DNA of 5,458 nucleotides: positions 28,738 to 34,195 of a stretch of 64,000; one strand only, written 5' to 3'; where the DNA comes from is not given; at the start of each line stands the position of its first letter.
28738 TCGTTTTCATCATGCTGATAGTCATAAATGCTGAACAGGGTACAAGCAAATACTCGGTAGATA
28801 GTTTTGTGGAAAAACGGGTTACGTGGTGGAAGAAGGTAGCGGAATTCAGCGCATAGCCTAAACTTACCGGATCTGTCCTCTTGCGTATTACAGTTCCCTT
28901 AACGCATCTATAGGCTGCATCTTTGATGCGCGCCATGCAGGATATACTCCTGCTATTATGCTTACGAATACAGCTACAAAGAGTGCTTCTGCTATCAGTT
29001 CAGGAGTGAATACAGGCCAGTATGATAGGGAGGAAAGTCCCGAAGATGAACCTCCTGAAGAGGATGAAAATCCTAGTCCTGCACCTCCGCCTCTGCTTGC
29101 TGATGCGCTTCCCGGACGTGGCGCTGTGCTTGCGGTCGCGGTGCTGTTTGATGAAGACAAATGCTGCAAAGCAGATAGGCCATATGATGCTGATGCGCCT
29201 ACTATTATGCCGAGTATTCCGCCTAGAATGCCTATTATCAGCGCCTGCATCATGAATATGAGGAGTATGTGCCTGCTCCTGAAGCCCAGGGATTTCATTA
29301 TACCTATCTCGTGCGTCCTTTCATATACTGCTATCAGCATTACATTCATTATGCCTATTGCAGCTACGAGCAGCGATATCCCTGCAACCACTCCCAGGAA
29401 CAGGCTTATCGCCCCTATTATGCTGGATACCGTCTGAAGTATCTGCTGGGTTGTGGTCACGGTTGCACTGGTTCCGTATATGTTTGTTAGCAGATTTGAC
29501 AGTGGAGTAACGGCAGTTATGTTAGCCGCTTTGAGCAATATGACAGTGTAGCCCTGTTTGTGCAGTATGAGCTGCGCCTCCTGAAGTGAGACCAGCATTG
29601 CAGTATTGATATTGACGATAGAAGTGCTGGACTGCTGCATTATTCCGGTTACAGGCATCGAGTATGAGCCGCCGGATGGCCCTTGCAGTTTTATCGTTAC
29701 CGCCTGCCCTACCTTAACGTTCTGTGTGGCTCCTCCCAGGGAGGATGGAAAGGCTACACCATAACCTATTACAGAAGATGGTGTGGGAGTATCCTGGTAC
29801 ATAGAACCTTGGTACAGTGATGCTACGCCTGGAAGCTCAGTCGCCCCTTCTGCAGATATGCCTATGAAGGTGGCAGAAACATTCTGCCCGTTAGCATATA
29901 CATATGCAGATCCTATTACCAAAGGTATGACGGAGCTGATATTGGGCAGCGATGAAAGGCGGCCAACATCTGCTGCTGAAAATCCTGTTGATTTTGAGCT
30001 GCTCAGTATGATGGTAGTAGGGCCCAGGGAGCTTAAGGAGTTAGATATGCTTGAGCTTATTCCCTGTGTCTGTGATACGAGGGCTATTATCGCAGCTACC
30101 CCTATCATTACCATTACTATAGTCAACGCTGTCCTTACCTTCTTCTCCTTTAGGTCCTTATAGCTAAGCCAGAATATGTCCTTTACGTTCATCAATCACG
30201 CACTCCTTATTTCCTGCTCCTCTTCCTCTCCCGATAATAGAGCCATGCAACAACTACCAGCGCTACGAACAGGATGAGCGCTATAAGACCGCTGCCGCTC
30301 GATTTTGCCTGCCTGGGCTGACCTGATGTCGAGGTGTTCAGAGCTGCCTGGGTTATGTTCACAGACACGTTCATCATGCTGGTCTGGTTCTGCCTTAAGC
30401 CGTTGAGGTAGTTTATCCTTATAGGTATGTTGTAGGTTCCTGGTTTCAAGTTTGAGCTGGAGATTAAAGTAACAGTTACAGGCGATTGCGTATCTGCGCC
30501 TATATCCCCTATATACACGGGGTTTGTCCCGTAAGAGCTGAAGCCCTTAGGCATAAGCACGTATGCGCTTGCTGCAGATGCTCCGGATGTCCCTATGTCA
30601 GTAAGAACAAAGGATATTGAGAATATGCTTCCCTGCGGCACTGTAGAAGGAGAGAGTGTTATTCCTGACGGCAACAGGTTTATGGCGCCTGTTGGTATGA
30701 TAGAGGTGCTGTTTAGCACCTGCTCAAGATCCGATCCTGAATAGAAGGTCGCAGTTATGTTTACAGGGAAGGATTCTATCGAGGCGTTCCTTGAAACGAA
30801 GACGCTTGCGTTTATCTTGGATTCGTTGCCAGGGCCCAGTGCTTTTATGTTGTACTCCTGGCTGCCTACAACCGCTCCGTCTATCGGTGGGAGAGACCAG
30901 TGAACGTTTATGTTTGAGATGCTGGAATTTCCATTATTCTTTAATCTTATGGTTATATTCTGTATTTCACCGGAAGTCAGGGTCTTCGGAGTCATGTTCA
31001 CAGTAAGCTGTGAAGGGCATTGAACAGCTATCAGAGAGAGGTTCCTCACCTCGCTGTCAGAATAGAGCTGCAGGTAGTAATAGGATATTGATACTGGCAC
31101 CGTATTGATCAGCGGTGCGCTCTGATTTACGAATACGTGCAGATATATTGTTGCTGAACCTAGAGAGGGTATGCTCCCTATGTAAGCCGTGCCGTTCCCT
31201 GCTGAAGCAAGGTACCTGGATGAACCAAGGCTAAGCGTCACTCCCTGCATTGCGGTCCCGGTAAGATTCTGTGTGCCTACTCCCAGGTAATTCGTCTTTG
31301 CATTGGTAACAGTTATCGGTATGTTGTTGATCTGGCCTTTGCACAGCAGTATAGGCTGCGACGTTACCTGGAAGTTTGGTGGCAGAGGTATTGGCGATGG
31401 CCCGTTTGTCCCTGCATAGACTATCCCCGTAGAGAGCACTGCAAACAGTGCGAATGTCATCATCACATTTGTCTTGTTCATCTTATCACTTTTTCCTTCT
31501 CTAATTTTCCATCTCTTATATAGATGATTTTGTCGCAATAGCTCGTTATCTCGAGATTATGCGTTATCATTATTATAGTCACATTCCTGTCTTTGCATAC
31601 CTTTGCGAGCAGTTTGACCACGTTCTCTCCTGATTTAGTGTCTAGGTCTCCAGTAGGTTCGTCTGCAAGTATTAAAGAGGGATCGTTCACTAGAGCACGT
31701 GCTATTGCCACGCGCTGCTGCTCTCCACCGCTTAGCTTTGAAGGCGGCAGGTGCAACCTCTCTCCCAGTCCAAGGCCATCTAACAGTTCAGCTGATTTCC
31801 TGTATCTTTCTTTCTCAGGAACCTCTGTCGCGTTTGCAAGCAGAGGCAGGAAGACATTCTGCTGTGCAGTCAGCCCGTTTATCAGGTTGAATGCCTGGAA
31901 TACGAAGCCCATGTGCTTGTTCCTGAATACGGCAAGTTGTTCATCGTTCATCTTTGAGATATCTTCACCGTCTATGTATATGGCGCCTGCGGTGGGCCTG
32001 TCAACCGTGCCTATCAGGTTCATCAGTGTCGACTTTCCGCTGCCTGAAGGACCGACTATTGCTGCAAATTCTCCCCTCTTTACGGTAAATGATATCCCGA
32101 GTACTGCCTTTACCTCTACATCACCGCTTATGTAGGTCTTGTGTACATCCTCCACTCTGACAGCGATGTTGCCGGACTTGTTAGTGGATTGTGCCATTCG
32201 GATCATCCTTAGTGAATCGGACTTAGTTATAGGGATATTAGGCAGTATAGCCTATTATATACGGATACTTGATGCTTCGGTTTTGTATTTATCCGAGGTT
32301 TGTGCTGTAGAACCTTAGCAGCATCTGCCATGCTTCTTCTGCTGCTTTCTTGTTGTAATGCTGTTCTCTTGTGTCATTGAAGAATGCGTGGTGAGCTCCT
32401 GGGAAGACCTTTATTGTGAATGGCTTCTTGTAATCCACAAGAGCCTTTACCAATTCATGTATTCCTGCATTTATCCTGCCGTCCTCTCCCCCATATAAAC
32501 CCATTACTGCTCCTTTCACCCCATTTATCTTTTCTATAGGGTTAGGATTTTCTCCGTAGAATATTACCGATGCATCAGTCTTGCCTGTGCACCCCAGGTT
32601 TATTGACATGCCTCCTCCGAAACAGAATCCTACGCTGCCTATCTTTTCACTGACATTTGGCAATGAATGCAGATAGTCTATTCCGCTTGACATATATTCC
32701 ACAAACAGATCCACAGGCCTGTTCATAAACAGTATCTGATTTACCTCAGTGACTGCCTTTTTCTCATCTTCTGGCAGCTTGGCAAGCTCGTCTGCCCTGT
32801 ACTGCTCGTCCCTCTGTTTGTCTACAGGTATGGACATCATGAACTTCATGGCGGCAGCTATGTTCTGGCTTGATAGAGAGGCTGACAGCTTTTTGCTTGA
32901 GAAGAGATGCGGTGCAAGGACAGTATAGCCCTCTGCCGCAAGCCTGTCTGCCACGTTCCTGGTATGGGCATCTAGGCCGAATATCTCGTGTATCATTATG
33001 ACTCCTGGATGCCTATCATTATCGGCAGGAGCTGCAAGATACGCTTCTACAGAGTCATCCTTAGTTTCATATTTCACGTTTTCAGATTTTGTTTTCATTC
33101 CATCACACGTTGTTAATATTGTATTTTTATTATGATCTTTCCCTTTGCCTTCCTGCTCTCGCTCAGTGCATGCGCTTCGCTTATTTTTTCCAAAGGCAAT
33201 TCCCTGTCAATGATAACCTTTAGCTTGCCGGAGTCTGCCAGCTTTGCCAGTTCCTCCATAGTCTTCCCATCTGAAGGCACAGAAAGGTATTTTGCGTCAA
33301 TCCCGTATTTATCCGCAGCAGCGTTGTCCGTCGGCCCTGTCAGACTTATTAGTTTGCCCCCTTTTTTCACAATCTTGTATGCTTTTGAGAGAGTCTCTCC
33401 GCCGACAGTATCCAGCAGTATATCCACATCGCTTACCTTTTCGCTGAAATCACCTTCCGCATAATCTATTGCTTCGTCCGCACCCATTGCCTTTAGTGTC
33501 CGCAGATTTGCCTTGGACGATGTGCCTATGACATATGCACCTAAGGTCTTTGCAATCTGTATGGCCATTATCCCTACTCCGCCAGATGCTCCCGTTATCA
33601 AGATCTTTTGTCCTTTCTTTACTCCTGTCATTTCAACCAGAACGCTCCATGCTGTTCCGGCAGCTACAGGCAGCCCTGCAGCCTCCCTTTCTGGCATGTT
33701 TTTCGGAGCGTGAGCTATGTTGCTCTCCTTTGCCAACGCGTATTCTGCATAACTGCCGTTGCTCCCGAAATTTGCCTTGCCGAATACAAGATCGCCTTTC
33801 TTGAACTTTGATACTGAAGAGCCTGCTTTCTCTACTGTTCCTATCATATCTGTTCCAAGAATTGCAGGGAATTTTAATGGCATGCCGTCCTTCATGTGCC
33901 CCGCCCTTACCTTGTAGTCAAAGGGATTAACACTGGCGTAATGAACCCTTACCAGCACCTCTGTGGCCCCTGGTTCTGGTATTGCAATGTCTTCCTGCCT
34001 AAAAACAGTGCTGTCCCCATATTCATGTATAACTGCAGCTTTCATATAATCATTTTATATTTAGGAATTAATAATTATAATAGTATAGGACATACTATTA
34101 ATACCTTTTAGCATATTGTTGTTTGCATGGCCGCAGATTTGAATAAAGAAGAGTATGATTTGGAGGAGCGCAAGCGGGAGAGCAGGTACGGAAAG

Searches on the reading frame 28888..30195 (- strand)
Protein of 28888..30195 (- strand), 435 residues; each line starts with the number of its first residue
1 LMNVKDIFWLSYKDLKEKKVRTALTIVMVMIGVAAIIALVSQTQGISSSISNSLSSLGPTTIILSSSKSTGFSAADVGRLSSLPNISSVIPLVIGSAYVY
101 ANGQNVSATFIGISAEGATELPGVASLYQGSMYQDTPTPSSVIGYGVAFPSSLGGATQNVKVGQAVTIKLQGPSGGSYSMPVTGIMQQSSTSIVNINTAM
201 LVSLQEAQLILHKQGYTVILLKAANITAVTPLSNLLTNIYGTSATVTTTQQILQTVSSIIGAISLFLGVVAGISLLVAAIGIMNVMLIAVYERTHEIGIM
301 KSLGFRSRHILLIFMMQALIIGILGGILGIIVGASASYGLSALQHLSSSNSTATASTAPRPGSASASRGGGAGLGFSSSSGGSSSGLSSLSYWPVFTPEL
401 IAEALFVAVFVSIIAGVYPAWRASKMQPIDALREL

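Call 34: search_protein_families(library=pfam, proteins=[window:28888-30195:-], max_evalue=0.0001)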
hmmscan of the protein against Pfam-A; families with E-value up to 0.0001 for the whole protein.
window:28888-30195:- (435 aa): 2 families
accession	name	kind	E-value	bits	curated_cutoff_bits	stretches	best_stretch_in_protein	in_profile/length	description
PF02687.27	FtsX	-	9.8e-17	61.6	25.5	1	269-428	2-120/120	FtsX-like permease C-terminal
PF12704.14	MacB_PCD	-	5.5e-15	56.6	27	1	22-234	1-202/207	MacB-like periplasmic core domain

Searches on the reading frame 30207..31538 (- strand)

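Call 34: search_protein_families(library=pfam, proteins=[window:30207-31538:-], max_evalue=0.0001)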
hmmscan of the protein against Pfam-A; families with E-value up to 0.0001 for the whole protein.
window:30207-31538:- (443 aa): 1 family
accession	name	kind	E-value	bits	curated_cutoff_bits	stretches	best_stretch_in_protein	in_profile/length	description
PF10633.15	NPCBM_assoc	-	2.2e-08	34.6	24.4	0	188-264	2-76/78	NPCBM-associated, NEW3 domain of alpha-galactosidase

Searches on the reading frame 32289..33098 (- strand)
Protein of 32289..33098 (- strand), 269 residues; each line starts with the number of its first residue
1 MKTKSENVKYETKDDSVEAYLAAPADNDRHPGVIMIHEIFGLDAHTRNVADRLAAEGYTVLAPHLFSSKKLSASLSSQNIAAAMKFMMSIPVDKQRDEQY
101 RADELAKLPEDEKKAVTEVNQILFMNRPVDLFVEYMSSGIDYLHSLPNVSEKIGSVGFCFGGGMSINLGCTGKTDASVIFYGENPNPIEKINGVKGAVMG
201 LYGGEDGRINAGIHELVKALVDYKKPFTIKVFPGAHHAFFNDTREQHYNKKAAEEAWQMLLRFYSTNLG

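Call 34: search_protein_families(library=pfam, proteins=[window:32289-33098:-], max_evalue=0.0001)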
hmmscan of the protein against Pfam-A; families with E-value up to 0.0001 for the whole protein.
window:32289-33098:- (269 aa): 2 families
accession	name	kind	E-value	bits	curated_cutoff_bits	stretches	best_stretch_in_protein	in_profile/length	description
PF01738.24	DLH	-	3.2e-49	167.9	21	1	17-265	1-214/217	Dienelactone hydrolase family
PF08840.17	BAAT_C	-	4.3e-06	27.4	20.9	0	133-180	3-52/210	BAAT / Acyl-CoA thioester hydrolase C terminal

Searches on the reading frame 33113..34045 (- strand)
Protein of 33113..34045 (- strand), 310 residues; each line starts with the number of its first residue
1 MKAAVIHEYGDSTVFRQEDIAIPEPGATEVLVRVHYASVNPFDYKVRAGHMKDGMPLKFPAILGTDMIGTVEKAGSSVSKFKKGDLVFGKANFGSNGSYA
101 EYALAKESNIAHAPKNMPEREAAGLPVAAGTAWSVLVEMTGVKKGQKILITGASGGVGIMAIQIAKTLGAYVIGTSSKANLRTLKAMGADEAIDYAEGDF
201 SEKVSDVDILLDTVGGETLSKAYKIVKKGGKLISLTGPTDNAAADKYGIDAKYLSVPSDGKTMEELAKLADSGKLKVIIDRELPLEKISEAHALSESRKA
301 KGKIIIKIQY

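Call 34: search_protein_families(library=pfam, proteins=[window:33113-34045:-], max_evalue=0.0001)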
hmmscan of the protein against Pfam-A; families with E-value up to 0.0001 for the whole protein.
window:33113-34045:- (310 aa): 5 families
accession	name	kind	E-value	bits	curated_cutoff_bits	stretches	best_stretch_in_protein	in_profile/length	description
PF13602.12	ADH_zinc_N_2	-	2.8e-26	93.5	27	1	187-306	1-134/134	Zinc-binding dehydrogenase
PF08240.17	ADH_N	-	1.1e-19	71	23.5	1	26-114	1-103/104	Alcohol dehydrogenase GroES-like domain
PF00107.32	ADH_zinc_N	-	2.1e-18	67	31.8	1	156-243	1-96/129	Zinc-binding dehydrogenase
PF16884.10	ADH_N_2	-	4.7e-07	30.1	31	1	14-92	17-93/108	N-terminal domain of oxidoreductase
PF01262.27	AlaDh_PNT_C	-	9.8e-05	22.3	23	0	139-214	20-100/214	Alanine dehydrogenase/PNT, C-terminal domain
